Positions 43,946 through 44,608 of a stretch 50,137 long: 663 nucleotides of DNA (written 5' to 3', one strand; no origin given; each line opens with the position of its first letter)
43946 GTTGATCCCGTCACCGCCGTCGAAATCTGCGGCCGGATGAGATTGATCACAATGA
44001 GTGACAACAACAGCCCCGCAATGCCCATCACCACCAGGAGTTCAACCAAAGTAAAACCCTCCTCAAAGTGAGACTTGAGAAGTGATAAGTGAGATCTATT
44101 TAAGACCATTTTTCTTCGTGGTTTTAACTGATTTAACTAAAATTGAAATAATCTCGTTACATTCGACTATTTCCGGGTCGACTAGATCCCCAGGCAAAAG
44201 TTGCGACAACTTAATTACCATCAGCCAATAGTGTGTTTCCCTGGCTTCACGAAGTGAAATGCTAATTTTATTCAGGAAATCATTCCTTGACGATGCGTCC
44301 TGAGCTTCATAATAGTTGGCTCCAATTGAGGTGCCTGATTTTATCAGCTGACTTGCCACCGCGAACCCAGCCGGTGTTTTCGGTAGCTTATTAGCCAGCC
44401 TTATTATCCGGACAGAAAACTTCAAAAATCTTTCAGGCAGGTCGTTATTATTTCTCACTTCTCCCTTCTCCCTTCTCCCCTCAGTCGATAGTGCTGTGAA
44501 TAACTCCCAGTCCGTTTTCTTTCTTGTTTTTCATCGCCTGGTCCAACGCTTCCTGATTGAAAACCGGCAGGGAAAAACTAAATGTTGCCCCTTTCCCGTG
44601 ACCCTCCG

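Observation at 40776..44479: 28-nt tandem heptanucleotide arrays sit in the leader-peptide coding region of every minor pseudopilin gene (candidate slipped-strand switches)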

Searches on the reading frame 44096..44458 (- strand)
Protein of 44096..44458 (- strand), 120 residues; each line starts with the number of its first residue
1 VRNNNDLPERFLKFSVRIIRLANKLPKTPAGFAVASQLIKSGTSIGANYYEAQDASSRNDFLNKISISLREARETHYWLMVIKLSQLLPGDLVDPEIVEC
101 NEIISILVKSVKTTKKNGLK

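Call 13: search_protein_families(library=pfam, proteins=[window:44096-44458:-], max_evalue=0.01)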
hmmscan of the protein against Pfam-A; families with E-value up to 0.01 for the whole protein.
window:44096-44458:- (120 aa): 1 family
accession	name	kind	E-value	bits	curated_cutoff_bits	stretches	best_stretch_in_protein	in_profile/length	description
PF05635.17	23S_rRNA_IVP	-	1.1e-17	64.6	33.8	1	10-108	8-105/106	23S rRNA-intervening sequence protein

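Call 14: search_protein_families(library=ncbifam, proteins=[window:44096-44458:-], max_evalue=0.01)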
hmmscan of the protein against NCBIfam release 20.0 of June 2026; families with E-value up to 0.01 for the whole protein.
window:44096-44458:- (120 aa): 3 families
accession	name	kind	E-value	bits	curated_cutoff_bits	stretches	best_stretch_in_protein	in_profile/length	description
TIGR02436.1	TIGR02436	subfamily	8.2e-24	83.9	24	1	10-115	4-109/109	four helix bundle protein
NF008911.0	PRK12275.1-2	subfamily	2.7e-06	27.9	137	1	10-116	12-117/118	hypothetical protein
NF008912.0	PRK12275.1-6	subfamily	0.0045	17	124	1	10-115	11-112/117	hypothetical protein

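Call 48: find_homologous_proteins(query=window:44096-44458:-, max_evalue=1e-8)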
Query window:44096-44458:- (120 aa): 1065 proteins with E <= 1e-8 among 1078 candidates; the best 120 are listed.
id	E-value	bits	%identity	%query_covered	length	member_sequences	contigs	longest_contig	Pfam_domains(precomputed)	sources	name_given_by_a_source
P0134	2.7e-70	251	99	100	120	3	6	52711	PF05635.18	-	-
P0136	1.1e-44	169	74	93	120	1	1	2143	PF05635.18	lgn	-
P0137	4.2e-44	167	71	96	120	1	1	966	PF05635.18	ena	-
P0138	1.6e-41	159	70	90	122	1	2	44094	PF05635.18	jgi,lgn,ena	-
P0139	6.8e-41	157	68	93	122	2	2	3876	PF05635.18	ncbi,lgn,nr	ncbi:four helix bundle protein [Patescibacteria group bacterium]|nr:four helix bundle protein [Pates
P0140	1.8e-40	155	66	98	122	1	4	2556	PF05635.18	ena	-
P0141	1.2e-39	153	66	93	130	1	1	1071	PF05635.18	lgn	-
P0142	1.9e-39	152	68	91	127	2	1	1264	PF05635.18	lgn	-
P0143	2.0e-39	152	68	93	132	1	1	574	PF05635.18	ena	-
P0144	2.3e-39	152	68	93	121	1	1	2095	PF05635.18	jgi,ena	-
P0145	1.2e-38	150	70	93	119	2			PF05635.18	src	-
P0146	1.2e-38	150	66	89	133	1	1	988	PF05635.18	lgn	-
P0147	1.2e-38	149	65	92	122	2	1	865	PF05635.18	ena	-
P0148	1.4e-38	149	65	78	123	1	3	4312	PF05635.18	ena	-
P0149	1.6e-38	149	60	89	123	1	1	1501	PF05635.18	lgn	-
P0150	1.7e-38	149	67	93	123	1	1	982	PF05635.18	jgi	-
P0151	1.9e-38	149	67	89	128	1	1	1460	PF05635.18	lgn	-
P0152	2.1e-38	149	68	89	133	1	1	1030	PF05635.18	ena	-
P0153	2.2e-38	149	64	99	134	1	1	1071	PF05635.18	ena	-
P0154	3.3e-38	148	68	91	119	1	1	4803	PF05635.18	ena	-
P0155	4.4e-38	148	66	89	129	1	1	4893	PF05635.18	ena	-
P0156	4.6e-38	148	65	89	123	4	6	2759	PF05635.18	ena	-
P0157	1.0e-37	147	64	96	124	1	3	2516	PF05635.18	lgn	-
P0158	1.4e-37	146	63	96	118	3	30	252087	PF05635.18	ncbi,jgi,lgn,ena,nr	ncbi:MAG: four helix bundle protein [Candidatus Levybacteria bacterium CG_4_10_14_0_2_um_filter_36_1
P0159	1.5e-37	146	64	89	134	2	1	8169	PF05635.18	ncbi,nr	ncbi:four helix bundle protein [Candidatus Microgenomates bacterium]|nr:four helix bundle protein [C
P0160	1.6e-37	146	61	96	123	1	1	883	PF05635.18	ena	-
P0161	2.1e-37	145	62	96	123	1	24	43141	PF05635.18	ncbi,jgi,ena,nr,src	ncbi:MAG: hypothetical protein A3H79_00135 [Candidatus Levybacteria bacterium RIFCSPLOWO2_02_FULL_36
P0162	2.7e-37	145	60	97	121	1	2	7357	PF05635.18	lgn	-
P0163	3.6e-37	145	66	89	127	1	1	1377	PF05635.18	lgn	-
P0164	4.0e-37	145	64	89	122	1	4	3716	PF05635.18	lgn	-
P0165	4.2e-37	145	66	86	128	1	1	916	PF05635.18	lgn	-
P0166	6.0e-37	144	66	89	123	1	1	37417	PF05635.18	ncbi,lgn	-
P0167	9.4e-37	143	59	97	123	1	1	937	PF05635.18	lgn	-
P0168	1.1e-36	143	61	88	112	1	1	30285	PF05635.18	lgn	-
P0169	1.1e-36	143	66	89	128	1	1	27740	PF05635.18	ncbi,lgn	-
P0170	1.5e-36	143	60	96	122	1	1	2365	PF05635.18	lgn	-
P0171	1.6e-36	143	64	89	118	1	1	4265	PF05635.18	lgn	-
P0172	1.6e-36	143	66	89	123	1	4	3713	PF05635.18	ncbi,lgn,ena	-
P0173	1.7e-36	143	61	98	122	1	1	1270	PF05635.18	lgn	-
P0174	2.0e-36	142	62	95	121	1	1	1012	PF05635.18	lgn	-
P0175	2.3e-36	142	67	93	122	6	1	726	PF05635.18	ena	-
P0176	3.0e-36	142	67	89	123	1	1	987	PF05635.18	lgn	-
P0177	3.0e-36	142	66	91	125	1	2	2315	PF05635.18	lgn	-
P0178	3.4e-36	142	59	97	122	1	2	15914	PF05635.18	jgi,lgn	jgi:four helix bundle protein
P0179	3.5e-36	142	60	86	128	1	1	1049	PF05635.18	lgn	-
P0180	3.6e-36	142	63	93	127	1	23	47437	PF05635.18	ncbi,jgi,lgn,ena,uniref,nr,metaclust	ncbi:hypothetical protein A3J17_05100 [Candidatus Curtissbacteria bacterium RIFCSPLOWO2_02_FULL_40_1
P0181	3.8e-36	141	59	83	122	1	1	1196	PF05635.18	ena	-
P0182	3.9e-36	141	60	83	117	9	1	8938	PF05635.18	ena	-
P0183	3.9e-36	141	63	93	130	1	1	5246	PF05635.18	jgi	-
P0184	3.9e-36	141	63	93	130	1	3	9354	PF05635.18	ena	-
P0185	5.6e-36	141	63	96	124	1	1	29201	PF05635.18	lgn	-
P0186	6.5e-36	141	64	92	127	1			PF05635.18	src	-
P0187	9.9e-36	140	59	95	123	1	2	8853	PF05635.18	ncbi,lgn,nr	ncbi:MAG TPA: four helix bundle protein [Candidatus Saccharimonadales bacterium]|nr:four helix bundl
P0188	1.0e-35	140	64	92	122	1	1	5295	PF05635.18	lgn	-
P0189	1.2e-35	140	64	89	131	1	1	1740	PF05635.18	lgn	-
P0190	1.2e-35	140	62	89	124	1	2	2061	PF05635.18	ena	-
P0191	1.4e-35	140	60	88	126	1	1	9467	PF05635.18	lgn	-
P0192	1.9e-35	139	59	95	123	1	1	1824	PF05635.18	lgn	-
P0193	2.0e-35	139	59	83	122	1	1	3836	PF05635.18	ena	-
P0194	2.3e-35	139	58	96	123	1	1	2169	PF05635.18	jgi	jgi:four helix bundle protein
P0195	2.8e-35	139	60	96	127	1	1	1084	PF05635.18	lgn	-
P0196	2.9e-35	139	65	93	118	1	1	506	PF05635.18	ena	-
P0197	3.0e-35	139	59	96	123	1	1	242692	PF05635.18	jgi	jgi:four helix bundle protein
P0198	4.1e-35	138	58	83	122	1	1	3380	PF05635.18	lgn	-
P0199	4.5e-35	138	59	83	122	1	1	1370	PF05635.18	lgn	-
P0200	4.9e-35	138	59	96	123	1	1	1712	PF05635.18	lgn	-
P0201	5.6e-35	138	66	81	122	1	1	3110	PF05635.18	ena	-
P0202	6.0e-35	138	60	83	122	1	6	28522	PF05635.18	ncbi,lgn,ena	ncbi:MAG: four helix bundle protein [Patescibacteria group bacterium]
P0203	6.2e-35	138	59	92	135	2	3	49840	PF05635.18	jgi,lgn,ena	-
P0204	6.4e-35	137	58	83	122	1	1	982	PF05635.18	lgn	-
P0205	7.0e-35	137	60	83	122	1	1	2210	PF05635.18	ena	-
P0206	8.6e-35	137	60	83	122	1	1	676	PF05635.18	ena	-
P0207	9.8e-35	137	65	91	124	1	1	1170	PF05635.18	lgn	-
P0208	1.1e-34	137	63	91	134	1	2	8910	PF05635.18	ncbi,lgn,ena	-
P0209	1.2e-34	137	65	78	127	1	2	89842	PF05635.18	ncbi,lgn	-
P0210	1.2e-34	137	62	89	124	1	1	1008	PF05635.18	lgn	-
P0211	2.1e-34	136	61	91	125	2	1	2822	PF05635.18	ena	-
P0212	2.2e-34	136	61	96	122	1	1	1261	PF05635.18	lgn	-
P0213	2.5e-34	136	57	96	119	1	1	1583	PF05635.18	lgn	-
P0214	3.0e-34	135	56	96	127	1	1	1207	PF05635.18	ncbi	-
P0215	3.3e-34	135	56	97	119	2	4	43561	PF05635.18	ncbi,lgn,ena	-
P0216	4.6e-34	135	59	96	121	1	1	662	PF05635.18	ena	-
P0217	5.6e-34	134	60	91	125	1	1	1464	PF05635.18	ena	-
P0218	5.6e-34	134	63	93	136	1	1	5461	PF05635.18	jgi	jgi:four helix bundle protein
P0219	6.7e-34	134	62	89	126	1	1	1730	PF05635.18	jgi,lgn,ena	-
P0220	7.2e-34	134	60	96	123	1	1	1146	PF05635.18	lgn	-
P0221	7.8e-34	134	63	92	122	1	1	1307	PF05635.18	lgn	-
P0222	9.7e-34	134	60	93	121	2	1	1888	PF05635.18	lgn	-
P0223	1.3e-33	133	59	89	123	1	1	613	PF05635.18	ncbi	-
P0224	1.4e-33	133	63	89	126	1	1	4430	PF05635.18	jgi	jgi:four helix bundle protein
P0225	1.5e-33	133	63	89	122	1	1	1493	PF05635.18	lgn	-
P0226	1.5e-33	133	62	92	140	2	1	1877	PF05635.18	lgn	-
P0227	2.0e-33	133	61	93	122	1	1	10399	PF05635.18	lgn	-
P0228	2.2e-33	133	55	98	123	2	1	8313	PF05635.18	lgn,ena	-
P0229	2.3e-33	133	55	97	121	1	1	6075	PF05635.18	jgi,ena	jgi:four helix bundle protein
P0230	2.5e-33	132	56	96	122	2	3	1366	PF05635.18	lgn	-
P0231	3.5e-33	132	60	88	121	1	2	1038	PF05635.18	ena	-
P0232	3.6e-33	132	64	82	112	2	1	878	PF05635.18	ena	-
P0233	3.9e-33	132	58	92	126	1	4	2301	PF05635.18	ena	-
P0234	4.0e-33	132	65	80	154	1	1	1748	PF05635.18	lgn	-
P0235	5.2e-33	131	59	96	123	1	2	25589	PF05635.18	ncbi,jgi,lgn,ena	-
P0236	6.6e-33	131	59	91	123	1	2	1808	PF05635.18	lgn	-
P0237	7.8e-33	131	55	96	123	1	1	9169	PF05635.18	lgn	-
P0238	9.0e-33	131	55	89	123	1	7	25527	PF05635.18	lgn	-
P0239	1.0e-32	130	60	89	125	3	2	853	PF05635.18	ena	-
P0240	1.4e-32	130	61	96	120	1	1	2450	PF05635.18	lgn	-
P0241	1.9e-32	130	58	92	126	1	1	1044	PF05635.18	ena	-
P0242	2.0e-32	129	57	93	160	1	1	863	PF05635.18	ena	-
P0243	2.1e-32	129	58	96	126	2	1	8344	PF05635.18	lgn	-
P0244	2.4e-32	129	62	92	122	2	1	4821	PF05635.18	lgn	-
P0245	2.6e-32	129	54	93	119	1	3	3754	PF05635.18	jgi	jgi:four helix bundle protein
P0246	3.0e-32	129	59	93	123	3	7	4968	PF05635.18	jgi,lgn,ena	-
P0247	3.3e-32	129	59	96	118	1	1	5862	PF05635.18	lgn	-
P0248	5.7e-32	128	57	94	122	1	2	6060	PF05635.18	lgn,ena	-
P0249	6.1e-32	128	58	94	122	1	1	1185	PF05635.18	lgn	-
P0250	1.3e-31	127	57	94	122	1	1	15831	PF05635.18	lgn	-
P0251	1.4e-31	127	56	96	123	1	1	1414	PF05635.18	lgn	-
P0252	1.5e-31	127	58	88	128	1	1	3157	PF05635.18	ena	-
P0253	2.3e-31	126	57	91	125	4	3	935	PF05635.18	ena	-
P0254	2.3e-31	126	60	92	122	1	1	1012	PF05635.18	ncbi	-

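Call 49: find_encoding_contigs(protein=P0138, flank=1500, max_places=2)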
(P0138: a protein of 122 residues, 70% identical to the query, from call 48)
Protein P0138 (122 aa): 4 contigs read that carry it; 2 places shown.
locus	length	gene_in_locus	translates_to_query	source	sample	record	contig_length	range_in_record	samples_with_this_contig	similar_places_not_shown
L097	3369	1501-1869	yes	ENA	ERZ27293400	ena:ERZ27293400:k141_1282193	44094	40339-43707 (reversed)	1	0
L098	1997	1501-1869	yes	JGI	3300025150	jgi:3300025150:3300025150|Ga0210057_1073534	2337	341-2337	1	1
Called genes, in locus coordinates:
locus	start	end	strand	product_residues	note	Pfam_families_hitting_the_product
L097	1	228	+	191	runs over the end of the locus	PF07963:N_methyl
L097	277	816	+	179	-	PF07963:N_methyl (weak)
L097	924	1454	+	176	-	-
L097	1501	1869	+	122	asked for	PF05635:23S_rRNA_IVP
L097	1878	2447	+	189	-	-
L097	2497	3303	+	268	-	-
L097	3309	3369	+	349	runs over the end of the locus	PF11104:PilM_2, PF06723:MreB_Mbl (faint), PF14450:FtsA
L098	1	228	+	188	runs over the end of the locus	?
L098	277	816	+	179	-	PF07963:N_methyl (weak)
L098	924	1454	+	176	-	-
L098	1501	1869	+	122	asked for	PF05635:23S_rRNA_IVP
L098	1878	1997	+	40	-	?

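Call 50: find_encoding_contigs(protein=P0158, flank=1500, max_places=3)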
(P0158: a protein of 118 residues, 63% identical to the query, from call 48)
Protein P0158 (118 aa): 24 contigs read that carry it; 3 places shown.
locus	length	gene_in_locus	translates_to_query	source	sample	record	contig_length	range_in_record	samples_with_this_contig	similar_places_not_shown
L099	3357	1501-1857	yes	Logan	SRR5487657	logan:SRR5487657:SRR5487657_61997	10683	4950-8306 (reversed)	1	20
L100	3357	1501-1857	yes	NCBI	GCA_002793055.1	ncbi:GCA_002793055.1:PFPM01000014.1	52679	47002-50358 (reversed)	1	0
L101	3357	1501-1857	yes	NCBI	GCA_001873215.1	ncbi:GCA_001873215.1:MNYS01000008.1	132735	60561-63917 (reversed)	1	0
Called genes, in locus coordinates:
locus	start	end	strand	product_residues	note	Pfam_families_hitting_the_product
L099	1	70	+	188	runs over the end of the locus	PF07963:N_methyl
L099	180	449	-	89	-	-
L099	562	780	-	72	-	-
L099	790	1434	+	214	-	PF07963:N_methyl, PF08334:T2SSG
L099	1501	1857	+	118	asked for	PF05635:23S_rRNA_IVP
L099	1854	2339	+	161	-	PF07963:N_methyl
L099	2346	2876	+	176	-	PF07963:N_methyl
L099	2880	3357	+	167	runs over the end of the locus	-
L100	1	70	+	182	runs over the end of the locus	PF07963:N_methyl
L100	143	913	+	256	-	PF06750:A24_N_bact, PF01478:Peptidase_A24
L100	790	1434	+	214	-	PF07963:N_methyl, PF08334:T2SSG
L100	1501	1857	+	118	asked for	PF05635:23S_rRNA_IVP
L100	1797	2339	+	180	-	PF07963:N_methyl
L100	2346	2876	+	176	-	PF07963:N_methyl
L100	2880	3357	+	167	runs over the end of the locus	-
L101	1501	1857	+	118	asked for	PF05635:23S_rRNA_IVP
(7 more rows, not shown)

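Call 51: find_encoding_contigs(protein=P0161, flank=1500, max_places=3)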
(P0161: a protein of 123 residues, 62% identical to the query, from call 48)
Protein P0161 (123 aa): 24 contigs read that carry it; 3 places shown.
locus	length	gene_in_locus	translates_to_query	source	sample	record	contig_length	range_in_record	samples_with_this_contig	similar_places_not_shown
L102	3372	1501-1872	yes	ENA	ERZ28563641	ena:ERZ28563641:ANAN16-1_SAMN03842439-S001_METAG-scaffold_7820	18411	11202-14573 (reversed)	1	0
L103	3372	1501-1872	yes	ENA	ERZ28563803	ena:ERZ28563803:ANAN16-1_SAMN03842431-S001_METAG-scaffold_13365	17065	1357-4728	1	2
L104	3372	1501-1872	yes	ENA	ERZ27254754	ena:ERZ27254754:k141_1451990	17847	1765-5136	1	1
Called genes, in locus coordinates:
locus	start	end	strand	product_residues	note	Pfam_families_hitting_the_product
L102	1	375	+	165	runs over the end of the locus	-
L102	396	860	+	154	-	-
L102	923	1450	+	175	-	-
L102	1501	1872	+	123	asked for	PF05635:23S_rRNA_IVP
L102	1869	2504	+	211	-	-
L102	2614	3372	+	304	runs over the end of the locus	-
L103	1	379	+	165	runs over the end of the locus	-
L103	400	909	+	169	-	PF07963:N_methyl (weak)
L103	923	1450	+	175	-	-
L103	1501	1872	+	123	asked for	PF05635:23S_rRNA_IVP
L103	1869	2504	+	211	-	-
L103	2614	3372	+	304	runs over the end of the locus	-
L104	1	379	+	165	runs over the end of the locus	-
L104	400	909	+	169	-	PF07963:N_methyl (weak)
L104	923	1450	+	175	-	-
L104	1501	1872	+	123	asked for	PF05635:23S_rRNA_IVP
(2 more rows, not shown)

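Call 52: find_encoding_contigs(protein=P0180, flank=1500, max_places=3)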
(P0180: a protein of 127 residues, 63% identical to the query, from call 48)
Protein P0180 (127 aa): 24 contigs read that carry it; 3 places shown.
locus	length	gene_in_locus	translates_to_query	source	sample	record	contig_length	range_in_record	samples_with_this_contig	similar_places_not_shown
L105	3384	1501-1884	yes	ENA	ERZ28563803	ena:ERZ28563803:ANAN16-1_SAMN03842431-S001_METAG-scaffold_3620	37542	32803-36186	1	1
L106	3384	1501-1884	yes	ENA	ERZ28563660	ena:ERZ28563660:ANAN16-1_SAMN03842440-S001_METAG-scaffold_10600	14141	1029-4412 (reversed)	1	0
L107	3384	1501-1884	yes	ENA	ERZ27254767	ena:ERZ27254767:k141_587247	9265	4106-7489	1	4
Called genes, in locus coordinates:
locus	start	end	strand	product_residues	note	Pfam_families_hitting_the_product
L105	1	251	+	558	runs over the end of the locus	PF05157:MshEN, PF00437:T2SSE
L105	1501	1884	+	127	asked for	PF05635:23S_rRNA_IVP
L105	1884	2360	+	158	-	PF07963:N_methyl (weak)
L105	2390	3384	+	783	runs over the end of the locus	?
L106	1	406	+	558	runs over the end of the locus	PF05157:MshEN, PF00437:T2SSE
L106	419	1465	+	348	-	PF00482:T2SSF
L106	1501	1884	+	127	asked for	PF05635:23S_rRNA_IVP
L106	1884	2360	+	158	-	PF07963:N_methyl (weak)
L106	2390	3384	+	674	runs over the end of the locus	?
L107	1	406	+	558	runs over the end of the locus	PF05157:MshEN, PF00437:T2SSE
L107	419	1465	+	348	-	PF00482:T2SSF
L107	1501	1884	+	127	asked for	PF05635:23S_rRNA_IVP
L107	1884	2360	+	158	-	PF07963:N_methyl (weak)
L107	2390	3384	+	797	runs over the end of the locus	-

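Call 55: find_encoding_contigs(protein=P0197, flank=1500, max_places=2)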
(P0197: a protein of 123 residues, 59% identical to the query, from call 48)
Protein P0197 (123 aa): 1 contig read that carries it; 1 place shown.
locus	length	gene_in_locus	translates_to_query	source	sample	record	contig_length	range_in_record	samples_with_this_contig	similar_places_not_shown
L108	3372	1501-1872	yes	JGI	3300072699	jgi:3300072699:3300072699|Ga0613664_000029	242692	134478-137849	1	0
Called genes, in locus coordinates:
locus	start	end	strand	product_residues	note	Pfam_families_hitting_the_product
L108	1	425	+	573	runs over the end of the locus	PF05157:MshEN, PF00437:T2SSE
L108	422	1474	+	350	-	PF00482:T2SSF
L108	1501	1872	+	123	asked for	PF05635:23S_rRNA_IVP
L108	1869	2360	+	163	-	-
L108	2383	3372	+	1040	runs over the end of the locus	PF08309:LVIVD (faint)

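Call 56: find_encoding_contigs(protein=P0209, flank=1500, max_places=2)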
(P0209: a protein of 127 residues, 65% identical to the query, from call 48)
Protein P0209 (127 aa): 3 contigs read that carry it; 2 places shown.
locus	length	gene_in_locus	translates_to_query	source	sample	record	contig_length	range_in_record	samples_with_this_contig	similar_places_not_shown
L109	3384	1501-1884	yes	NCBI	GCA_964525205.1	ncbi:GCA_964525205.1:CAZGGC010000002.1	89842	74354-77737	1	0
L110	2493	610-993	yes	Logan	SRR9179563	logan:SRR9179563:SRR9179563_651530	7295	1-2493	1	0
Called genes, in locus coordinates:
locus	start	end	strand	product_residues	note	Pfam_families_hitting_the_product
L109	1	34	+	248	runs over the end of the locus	-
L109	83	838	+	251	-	PF06750:A24_N_bact, PF01478:Peptidase_A24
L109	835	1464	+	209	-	PF07963:N_methyl (weak), PF08334:T2SSG (weak)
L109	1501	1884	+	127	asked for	PF05635:23S_rRNA_IVP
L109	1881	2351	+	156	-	PF07963:N_methyl, PF08334:T2SSG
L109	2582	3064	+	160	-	-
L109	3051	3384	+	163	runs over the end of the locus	-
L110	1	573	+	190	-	?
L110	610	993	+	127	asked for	PF05635:23S_rRNA_IVP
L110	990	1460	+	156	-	PF07963:N_methyl, PF08334:T2SSG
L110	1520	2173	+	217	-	PF07963:N_methyl (faint)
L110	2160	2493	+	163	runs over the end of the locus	-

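Call 57: find_encoding_contigs(protein=P0215, flank=1500, max_places=2)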
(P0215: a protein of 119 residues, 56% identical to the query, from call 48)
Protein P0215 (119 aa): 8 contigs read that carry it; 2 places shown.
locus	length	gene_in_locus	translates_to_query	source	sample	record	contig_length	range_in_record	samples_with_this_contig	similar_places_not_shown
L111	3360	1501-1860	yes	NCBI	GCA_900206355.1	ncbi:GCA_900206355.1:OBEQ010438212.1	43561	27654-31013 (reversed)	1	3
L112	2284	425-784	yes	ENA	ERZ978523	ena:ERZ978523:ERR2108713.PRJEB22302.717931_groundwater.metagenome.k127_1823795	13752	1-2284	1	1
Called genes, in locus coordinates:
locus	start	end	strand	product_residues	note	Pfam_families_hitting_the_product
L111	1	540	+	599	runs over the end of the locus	PF02878:PGM_PMM_I, PF02879:PGM_PMM_II, PF02880:PGM_PMM_III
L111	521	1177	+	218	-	-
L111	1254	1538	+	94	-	-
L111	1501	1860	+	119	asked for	PF05635:23S_rRNA_IVP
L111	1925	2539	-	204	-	PF16320:Ribosomal_L12_N, PF00542:Ribosomal_L12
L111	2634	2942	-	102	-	-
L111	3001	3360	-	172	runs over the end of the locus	PF00466:Ribosomal_L10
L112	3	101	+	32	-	?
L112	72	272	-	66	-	PF12728:HTH_17, PF13411:MerR_1, PF00376:MerR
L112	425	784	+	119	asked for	PF05635:23S_rRNA_IVP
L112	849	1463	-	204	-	PF16320:Ribosomal_L12_N, PF00542:Ribosomal_L12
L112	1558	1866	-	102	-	-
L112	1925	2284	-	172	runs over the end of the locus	PF00466:Ribosomal_L10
